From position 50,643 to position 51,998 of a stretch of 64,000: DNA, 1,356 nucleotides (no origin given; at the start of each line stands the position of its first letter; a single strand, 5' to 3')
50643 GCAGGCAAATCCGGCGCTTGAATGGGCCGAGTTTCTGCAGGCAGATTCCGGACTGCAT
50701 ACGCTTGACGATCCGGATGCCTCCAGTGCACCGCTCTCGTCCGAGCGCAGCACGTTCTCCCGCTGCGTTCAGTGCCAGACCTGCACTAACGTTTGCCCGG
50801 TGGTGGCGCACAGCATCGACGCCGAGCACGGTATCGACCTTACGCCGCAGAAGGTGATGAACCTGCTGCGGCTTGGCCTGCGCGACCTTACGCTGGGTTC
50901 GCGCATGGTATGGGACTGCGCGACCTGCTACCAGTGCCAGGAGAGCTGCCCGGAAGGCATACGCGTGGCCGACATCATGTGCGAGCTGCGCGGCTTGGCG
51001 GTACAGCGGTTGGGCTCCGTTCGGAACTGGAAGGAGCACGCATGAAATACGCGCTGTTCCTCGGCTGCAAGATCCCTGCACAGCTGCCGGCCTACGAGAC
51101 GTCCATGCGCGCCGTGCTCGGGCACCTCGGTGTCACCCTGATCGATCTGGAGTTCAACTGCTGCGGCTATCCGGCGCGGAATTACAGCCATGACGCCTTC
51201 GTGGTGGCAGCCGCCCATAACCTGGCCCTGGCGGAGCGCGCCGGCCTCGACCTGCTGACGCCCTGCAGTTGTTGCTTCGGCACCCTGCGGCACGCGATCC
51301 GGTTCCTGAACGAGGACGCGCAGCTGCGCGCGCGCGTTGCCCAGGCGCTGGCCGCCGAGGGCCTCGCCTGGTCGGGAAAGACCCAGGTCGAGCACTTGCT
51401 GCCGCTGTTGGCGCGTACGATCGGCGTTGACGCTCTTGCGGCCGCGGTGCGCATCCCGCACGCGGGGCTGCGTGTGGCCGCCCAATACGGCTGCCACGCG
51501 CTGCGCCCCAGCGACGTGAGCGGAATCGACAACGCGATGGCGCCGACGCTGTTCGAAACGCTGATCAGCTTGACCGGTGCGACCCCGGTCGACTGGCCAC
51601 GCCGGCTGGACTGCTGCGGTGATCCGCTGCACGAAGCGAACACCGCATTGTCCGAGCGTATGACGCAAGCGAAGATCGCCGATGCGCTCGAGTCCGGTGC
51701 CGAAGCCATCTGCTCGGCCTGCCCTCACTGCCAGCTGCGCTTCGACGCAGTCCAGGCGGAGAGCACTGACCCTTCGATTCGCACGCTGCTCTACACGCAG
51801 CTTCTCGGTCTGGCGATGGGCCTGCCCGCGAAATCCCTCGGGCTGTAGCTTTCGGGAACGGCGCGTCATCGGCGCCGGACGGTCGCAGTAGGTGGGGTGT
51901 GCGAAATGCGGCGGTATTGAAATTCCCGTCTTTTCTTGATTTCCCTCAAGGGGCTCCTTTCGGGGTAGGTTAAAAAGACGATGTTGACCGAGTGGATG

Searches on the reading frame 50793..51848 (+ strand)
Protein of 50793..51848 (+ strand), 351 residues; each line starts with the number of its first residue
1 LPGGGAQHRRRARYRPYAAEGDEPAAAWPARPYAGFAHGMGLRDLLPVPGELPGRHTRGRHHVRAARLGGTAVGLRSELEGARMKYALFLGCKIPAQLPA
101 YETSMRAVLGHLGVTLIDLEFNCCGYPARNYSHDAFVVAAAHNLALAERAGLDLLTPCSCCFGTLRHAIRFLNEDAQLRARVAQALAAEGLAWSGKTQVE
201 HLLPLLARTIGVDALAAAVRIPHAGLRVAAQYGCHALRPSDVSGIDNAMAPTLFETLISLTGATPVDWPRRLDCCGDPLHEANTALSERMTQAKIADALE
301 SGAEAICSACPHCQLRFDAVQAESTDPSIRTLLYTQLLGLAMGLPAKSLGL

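Call 9: search_protein_families(library=ncbifam, proteins=[window:50793-51848:+], max_evalue=0.00001)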
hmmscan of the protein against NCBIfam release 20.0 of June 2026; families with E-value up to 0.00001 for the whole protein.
window:50793-51848:+ (351 aa): 5 families
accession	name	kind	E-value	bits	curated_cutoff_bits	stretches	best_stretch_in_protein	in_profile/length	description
TIGR03288.1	CoB_CoM_SS_B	equivalog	4.7e-57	193.5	345.15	1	85-350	1-275/290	CoB--CoM heterodisulfide reductase subunit B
NF042965.1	MFR_anch_SdhE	equivalog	5.5e-45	154.1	500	1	85-351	2-271/282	8-methylmenaquinol:fumarate reductase membrane anchor subunit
NF041780.1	hetero_SS_HdrB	equivalog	5.3e-20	71.9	450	1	87-343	7-282/304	ferredoxin:CoB-CoM heterodisulfide reductase subunit HdrB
NF045670.1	quin_L_LdhH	equivalog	2.4e-12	45.9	800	1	79-318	462-686/706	L-lactate dehydrogenase (quinone) large subunit LdhH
NF004898.0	PRK06259.1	equivalog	3.3e-06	26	385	0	79-168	257-349/488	fumarate reductase (CoM/CoB) subunit TfrB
